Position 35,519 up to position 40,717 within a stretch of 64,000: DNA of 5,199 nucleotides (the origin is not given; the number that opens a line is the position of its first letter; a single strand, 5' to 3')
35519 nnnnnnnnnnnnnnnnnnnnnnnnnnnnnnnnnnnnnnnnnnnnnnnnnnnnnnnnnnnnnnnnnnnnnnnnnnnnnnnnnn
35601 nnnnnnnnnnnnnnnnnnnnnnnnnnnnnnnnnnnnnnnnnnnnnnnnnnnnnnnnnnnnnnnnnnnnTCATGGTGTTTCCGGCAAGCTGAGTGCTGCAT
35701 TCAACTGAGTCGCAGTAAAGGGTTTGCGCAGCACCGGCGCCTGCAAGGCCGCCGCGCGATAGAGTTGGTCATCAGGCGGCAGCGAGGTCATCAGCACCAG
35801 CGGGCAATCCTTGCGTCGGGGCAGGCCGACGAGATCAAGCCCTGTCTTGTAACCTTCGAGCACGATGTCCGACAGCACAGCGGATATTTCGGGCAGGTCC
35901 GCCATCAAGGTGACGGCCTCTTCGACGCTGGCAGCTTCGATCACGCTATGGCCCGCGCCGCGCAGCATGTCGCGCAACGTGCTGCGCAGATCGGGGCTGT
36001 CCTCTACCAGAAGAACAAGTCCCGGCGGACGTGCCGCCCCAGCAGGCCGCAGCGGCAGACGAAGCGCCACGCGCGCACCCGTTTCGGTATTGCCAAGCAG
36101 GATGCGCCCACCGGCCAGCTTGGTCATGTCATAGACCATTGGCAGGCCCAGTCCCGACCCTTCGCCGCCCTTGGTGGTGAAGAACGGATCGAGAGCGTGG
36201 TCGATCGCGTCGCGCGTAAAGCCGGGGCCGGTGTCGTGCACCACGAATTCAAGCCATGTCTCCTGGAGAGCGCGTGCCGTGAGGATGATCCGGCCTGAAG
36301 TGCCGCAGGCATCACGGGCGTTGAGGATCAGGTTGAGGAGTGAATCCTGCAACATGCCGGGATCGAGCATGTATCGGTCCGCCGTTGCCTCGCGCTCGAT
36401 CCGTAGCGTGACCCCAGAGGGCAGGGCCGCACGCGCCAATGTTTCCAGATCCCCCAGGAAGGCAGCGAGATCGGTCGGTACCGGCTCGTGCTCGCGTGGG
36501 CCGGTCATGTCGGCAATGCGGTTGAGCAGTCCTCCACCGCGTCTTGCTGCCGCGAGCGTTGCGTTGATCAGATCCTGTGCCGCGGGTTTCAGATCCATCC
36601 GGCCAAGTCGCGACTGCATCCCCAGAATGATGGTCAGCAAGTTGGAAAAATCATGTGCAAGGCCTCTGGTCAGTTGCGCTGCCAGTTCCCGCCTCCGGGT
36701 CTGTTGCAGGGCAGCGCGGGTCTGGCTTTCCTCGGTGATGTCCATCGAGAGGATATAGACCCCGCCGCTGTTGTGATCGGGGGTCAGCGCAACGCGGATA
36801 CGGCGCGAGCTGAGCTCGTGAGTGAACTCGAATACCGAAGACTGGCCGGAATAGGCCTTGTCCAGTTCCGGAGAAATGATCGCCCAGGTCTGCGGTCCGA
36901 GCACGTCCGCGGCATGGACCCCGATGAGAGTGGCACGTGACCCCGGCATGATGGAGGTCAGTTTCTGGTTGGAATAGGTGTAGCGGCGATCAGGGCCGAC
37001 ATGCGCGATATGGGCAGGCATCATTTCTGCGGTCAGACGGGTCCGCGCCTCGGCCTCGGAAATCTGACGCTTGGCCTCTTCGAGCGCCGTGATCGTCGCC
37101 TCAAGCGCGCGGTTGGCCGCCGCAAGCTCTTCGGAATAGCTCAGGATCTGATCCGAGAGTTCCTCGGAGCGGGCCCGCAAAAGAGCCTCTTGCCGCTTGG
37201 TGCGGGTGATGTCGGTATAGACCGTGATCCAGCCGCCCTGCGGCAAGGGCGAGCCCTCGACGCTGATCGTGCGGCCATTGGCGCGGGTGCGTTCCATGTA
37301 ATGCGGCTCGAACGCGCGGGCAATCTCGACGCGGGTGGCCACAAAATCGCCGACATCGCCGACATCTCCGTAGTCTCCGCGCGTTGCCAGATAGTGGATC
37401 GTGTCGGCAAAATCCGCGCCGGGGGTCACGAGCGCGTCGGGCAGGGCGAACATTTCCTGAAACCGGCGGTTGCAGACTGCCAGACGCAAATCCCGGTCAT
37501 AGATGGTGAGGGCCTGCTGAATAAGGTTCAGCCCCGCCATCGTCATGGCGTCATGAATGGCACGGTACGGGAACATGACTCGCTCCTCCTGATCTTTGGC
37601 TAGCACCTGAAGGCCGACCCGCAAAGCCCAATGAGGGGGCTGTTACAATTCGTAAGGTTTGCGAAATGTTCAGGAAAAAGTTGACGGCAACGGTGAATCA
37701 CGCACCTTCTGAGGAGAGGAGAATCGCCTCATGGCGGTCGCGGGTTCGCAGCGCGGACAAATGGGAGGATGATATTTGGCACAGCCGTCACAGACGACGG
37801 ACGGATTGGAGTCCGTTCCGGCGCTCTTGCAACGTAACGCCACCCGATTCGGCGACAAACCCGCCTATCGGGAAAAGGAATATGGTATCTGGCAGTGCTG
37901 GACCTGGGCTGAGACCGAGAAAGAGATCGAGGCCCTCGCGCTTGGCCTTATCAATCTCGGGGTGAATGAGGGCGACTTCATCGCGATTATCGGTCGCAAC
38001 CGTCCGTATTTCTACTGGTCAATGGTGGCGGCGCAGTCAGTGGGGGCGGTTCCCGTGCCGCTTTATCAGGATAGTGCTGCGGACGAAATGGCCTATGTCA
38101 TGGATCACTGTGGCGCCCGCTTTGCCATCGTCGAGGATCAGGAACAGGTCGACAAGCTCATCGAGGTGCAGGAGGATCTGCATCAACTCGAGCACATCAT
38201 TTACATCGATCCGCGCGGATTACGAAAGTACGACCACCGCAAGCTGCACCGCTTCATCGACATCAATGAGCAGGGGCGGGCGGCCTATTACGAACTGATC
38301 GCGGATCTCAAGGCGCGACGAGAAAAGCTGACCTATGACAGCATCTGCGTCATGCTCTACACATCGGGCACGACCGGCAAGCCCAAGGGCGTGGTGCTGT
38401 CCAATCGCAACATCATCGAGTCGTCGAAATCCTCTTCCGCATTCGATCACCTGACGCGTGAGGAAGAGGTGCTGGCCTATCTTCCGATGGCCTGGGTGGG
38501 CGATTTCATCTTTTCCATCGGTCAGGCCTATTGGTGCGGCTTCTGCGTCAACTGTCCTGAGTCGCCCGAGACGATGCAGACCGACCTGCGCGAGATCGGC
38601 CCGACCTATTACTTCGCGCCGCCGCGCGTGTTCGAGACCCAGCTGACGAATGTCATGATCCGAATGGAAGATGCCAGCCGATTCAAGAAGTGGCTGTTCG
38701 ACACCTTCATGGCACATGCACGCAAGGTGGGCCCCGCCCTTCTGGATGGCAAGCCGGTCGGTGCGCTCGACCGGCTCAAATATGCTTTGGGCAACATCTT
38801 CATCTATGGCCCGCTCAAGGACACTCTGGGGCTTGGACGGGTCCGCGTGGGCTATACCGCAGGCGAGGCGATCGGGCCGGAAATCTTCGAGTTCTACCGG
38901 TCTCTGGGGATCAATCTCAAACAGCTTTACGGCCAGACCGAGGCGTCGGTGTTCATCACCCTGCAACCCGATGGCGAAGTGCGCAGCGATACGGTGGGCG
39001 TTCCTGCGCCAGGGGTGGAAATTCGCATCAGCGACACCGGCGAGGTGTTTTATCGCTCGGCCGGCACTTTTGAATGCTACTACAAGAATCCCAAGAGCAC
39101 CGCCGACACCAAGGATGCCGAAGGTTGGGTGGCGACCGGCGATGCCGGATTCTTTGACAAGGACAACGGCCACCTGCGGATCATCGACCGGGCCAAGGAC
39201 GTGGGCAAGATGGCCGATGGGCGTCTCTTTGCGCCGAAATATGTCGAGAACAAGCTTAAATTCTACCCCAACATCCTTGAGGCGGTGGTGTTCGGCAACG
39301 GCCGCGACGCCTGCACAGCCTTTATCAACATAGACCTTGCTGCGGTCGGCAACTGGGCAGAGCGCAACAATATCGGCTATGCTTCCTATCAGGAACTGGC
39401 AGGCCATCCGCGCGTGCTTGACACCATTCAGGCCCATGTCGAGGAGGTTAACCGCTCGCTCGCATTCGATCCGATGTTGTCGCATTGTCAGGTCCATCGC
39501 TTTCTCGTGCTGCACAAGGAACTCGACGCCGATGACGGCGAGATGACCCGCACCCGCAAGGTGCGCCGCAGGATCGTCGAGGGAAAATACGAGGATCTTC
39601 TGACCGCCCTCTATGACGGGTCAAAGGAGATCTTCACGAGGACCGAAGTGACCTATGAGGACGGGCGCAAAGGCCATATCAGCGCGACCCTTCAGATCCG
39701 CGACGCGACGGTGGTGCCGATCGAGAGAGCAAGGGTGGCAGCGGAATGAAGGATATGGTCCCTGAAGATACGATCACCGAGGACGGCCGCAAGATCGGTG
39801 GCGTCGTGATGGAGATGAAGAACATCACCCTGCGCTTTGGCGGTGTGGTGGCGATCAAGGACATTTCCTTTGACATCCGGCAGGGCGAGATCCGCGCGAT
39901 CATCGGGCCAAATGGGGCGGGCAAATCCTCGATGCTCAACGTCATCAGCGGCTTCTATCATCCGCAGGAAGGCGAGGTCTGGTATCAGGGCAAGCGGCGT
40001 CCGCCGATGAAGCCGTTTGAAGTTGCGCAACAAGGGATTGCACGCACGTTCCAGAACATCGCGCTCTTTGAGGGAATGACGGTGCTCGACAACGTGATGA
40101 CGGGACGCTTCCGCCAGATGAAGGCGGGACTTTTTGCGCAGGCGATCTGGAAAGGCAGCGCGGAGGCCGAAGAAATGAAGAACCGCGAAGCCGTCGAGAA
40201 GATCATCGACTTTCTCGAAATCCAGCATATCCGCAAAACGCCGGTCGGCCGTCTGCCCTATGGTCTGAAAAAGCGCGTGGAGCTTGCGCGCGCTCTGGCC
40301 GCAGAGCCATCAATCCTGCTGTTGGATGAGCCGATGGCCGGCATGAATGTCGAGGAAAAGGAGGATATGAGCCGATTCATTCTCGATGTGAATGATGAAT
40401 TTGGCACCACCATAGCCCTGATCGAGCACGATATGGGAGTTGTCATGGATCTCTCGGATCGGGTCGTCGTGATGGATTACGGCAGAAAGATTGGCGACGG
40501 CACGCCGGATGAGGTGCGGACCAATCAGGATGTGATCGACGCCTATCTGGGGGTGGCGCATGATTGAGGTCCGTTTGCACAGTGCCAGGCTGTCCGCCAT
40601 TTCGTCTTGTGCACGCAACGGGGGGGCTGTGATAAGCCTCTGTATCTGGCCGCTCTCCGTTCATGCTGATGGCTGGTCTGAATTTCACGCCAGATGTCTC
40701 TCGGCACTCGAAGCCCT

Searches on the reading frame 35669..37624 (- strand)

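Call 19: search_protein_families(library=pfam, proteins=[window:35669-37624:-], max_evalue=0.001)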
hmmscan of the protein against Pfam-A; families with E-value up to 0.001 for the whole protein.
window:35669-37624:- (651 aa): 4 families
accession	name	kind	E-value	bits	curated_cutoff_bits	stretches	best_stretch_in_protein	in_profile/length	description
PF12860.13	PAS_7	-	2.8e-39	134.3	27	1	32-146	1-114/115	PAS fold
PF02518.31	HATPase_c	-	1.7e-16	61.1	26.4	1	423-526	4-110/111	Histidine kinase-, DNA gyrase B-, and HSP90-like ATPase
PF08448.16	PAS_4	-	4.2e-12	46.7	23.1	1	202-300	4-109/110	PAS fold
PF00072.30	Response_reg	-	7.7e-09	36.1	30.2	1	537-645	1-110/111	Response regulator receiver domain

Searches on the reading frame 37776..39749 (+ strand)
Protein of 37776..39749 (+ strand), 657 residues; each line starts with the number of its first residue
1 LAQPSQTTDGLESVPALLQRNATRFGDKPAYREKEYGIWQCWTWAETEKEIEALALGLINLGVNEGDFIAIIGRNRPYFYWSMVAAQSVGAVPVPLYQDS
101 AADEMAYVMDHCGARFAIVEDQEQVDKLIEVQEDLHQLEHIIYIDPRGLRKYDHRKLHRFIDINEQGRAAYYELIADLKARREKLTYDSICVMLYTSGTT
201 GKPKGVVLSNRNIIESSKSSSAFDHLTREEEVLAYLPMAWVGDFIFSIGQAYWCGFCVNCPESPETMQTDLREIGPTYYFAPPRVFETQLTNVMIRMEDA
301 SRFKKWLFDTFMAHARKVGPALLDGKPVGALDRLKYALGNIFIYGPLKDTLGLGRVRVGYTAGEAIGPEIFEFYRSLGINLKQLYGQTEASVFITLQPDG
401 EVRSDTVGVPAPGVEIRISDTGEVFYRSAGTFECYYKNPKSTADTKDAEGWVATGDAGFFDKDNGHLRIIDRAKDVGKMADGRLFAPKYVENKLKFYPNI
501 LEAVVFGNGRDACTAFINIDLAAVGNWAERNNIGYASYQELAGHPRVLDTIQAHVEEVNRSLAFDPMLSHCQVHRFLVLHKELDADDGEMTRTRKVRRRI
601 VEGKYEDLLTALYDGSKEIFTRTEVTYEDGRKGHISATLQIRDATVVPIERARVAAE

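Call 19: search_protein_families(library=pfam, proteins=[window:37776-39749:+], max_evalue=0.001)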
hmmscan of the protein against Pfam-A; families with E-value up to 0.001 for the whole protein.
window:37776-39749:+ (657 aa): 2 families
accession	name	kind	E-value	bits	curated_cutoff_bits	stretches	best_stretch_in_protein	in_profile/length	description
PF00501.34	AMP-binding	-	2e-70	238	29.9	1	18-436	1-384/384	AMP-binding enzyme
PF23562.2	AMP-binding_C_3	-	3.2e-06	27.9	20.8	1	479-615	6-122/124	AMP-binding enzyme C-terminal domain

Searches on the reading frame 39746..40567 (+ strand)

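Call 19: search_protein_families(library=pfam, proteins=[window:39746-40567:+], max_evalue=0.001)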
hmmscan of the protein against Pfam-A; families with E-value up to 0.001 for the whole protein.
window:39746-40567:+ (273 aa): 3 families
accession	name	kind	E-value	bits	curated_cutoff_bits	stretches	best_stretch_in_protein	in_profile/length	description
PF00005.33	ABC_tran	-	4.7e-33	115.1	25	1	38-198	2-137/137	ABC transporter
PF12399.14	BCA_ABC_TP_C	-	1.1e-10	41.3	25.5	1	247-273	1-27/27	Branched-chain amino acid ATP-binding cassette transporter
PF13304.12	AAA_21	-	0.00016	22.3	27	0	51-81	3-37/304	AAA domain, putative AbiEii toxin, Type IV TA system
